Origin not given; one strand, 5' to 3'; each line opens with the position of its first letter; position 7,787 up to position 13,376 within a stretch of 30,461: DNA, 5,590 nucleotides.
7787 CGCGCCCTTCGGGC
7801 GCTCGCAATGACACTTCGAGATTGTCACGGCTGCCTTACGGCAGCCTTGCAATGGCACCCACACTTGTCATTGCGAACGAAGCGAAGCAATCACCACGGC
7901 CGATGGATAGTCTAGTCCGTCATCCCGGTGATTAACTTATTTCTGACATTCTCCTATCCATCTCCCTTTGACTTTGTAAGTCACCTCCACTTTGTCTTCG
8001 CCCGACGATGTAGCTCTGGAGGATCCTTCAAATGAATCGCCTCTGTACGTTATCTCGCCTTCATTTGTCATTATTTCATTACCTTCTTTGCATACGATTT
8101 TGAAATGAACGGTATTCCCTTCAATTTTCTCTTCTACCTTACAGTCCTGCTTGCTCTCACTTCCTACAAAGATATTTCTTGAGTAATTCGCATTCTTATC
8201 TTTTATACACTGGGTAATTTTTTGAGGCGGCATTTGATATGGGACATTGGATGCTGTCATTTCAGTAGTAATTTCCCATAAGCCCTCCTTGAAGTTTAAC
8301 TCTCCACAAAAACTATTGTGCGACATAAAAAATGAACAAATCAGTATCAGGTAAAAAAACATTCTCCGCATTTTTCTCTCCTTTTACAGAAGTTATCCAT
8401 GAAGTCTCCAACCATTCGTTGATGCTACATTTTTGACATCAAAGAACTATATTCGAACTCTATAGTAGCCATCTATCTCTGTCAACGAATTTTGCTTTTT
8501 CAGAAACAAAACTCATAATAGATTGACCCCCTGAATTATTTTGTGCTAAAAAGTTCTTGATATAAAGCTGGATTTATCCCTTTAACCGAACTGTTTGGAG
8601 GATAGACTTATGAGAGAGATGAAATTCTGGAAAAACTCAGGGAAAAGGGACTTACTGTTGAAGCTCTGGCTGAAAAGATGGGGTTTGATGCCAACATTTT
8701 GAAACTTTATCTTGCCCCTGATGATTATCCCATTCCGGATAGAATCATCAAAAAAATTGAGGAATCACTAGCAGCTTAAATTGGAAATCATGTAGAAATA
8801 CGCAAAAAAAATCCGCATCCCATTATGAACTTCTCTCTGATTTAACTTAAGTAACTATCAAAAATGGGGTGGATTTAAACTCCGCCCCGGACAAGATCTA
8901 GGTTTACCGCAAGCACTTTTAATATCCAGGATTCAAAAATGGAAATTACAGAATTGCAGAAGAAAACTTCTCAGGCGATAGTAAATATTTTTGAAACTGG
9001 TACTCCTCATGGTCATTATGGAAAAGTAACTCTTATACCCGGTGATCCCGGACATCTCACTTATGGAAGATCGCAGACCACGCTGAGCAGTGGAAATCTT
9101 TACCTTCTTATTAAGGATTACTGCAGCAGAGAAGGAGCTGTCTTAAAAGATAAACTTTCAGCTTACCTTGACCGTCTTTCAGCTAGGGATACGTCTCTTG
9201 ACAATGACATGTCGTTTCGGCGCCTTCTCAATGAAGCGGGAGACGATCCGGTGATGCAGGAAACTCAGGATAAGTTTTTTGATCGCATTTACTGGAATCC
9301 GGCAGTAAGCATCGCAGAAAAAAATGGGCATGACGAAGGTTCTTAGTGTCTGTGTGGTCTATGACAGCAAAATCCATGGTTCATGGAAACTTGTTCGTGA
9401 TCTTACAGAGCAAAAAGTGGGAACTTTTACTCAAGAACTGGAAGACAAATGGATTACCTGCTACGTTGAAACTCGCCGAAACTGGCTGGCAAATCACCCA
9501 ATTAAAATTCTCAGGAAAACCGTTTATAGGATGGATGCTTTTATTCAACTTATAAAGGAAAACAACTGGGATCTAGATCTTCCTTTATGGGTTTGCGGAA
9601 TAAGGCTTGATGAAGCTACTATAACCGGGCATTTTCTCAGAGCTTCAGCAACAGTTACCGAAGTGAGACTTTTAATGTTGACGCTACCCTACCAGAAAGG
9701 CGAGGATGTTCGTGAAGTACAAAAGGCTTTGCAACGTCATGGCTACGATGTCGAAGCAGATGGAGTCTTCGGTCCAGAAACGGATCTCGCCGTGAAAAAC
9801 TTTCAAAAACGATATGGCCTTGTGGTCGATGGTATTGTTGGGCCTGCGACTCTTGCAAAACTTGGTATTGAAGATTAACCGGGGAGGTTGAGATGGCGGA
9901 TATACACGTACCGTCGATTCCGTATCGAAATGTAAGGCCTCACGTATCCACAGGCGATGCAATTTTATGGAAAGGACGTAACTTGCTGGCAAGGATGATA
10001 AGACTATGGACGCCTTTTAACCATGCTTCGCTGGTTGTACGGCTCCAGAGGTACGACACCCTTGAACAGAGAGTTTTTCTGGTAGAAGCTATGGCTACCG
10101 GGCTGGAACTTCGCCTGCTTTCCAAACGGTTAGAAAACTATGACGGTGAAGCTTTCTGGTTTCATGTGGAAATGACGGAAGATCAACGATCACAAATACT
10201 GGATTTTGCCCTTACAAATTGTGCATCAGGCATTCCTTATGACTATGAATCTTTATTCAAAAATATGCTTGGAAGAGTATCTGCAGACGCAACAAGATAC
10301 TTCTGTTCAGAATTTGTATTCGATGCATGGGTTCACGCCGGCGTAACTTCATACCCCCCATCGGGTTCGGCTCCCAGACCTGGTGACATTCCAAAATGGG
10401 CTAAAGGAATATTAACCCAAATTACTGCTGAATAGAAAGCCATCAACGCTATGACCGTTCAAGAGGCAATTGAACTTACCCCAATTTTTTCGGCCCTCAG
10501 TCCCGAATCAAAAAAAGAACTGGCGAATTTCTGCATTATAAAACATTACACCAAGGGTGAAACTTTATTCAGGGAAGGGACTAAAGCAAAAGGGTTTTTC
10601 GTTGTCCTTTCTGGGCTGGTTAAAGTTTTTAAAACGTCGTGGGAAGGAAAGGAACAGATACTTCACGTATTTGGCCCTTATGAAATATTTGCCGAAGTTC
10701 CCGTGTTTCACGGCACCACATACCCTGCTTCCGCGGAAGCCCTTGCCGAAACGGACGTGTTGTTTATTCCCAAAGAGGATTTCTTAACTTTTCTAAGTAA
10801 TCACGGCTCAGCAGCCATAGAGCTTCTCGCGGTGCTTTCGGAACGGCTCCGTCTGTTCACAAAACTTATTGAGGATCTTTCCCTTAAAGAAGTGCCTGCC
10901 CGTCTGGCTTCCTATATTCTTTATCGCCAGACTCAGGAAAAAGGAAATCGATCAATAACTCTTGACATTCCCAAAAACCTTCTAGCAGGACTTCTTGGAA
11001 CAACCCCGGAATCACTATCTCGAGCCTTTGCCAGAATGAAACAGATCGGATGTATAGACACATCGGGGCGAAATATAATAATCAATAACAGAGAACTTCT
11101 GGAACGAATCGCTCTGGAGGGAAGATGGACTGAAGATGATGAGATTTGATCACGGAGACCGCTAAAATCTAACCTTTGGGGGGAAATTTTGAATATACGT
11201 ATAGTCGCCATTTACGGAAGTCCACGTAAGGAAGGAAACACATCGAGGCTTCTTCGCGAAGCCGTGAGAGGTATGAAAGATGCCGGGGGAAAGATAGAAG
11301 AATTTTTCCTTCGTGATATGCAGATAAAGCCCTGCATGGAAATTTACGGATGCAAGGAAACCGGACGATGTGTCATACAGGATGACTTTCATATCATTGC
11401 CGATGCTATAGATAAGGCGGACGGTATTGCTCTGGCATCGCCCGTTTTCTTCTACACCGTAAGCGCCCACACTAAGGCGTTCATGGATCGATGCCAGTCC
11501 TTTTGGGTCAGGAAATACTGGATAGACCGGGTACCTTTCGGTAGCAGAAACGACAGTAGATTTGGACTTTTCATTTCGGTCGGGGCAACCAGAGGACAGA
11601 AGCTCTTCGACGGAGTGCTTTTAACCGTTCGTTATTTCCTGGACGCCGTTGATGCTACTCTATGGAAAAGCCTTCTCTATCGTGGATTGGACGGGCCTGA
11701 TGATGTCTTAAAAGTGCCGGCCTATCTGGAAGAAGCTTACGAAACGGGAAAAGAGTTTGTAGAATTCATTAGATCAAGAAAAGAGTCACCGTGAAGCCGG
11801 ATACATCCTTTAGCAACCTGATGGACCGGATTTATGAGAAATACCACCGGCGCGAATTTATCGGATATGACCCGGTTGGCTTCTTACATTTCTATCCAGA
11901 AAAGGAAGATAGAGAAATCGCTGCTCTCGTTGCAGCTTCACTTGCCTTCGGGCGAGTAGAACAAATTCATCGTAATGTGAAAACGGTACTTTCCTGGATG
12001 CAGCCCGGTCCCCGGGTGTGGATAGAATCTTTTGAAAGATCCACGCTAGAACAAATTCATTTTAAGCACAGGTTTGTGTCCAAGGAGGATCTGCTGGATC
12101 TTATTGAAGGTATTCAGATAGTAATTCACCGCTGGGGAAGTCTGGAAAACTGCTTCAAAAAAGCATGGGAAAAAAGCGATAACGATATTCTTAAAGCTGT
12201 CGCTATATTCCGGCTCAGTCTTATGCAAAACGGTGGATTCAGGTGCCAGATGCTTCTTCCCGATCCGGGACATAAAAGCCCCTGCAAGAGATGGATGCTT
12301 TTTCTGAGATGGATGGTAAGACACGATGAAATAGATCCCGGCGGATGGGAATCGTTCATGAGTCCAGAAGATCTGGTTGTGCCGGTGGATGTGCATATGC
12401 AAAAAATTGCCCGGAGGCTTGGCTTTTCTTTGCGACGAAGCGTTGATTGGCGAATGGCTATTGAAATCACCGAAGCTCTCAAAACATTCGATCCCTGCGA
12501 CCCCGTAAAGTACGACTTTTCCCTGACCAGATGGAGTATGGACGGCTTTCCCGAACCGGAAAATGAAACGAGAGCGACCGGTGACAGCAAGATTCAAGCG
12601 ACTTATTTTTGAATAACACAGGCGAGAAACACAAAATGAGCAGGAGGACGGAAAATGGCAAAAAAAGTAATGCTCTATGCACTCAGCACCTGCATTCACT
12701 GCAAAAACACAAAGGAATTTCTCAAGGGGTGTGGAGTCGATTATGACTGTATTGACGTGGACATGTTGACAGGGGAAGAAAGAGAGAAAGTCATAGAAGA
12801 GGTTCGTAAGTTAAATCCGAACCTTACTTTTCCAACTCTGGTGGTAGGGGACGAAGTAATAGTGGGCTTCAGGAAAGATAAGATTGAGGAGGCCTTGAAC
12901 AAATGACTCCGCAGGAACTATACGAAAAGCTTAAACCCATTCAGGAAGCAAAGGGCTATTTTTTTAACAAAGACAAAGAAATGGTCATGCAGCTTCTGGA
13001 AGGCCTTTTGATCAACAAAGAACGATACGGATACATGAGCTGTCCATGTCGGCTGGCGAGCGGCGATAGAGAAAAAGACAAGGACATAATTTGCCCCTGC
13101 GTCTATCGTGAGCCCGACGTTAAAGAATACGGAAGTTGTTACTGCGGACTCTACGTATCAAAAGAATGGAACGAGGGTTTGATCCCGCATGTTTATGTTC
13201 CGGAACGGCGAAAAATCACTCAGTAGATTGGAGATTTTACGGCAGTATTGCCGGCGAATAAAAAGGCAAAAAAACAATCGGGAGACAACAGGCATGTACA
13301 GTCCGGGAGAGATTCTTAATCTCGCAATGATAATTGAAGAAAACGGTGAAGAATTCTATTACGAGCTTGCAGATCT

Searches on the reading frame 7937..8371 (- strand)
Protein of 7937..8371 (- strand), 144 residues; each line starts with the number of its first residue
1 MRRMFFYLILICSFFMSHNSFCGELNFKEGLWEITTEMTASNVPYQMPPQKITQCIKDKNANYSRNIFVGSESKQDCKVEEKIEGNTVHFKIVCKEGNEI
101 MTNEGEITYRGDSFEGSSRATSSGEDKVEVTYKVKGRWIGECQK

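Call 39: search_protein_families(library=pfam, proteins=[window:7937-8371:-], max_evalue=0.00001)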
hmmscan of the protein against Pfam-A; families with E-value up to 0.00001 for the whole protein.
window:7937-8371:- (144 aa): 1 family
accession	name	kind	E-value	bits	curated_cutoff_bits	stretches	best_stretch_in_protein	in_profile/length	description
PF12276.13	DUF3617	-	1.2e-17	65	24.5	1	28-142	2-106/106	Protein of unknown function (DUF3617)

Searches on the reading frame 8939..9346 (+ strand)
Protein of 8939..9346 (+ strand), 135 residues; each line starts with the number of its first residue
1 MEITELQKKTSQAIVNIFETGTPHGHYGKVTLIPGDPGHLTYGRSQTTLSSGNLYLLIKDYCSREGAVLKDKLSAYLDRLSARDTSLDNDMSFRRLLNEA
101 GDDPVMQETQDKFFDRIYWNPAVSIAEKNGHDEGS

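Call 39: search_protein_families(library=pfam, proteins=[window:8939-9346:+], max_evalue=0.00001)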
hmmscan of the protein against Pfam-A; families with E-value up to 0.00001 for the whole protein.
window:8939-9346:+ (135 aa): 1 family
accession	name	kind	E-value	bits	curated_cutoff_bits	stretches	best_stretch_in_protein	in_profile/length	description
PF01374.23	Glyco_hydro_46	-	2e-09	37.9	27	1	14-130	2-119/210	Glycosyl hydrolase family 46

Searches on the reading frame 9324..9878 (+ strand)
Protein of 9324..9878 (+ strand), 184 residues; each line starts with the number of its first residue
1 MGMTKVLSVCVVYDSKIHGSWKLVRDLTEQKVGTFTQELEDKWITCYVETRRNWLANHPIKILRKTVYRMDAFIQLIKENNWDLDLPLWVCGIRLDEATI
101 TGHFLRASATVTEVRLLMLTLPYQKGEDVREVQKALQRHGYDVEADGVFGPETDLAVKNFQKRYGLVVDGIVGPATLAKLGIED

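Call 39: search_protein_families(library=pfam, proteins=[window:9324-9878:+], max_evalue=0.00001)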
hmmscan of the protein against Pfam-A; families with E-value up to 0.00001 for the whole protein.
window:9324-9878:+ (184 aa): 2 families
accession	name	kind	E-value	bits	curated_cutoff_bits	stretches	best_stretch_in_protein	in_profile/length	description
PF01471.23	PG_binding_1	-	4.9e-22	78.3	23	1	126-180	2-57/57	Putative peptidoglycan binding domain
PF09374.15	PG_binding_3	-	1.7e-07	31.7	24.6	0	129-158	3-32/76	Predicted Peptidoglycan domain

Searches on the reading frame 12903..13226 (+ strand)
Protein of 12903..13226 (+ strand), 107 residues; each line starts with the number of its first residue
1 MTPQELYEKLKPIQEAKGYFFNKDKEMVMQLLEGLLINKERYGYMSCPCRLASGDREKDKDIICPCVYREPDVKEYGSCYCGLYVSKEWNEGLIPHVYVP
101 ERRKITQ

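Call 16: search_protein_families(library=pfam, proteins=[window:12903-13226:+])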
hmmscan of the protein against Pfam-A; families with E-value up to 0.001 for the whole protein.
window:12903-13226:+ (107 aa): 1 family
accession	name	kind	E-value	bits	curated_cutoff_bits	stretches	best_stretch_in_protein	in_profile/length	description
PF02943.20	FeThRed_B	-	2.6e-23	82.5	22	1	13-90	12-91/106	Ferredoxin thioredoxin reductase catalytic beta chain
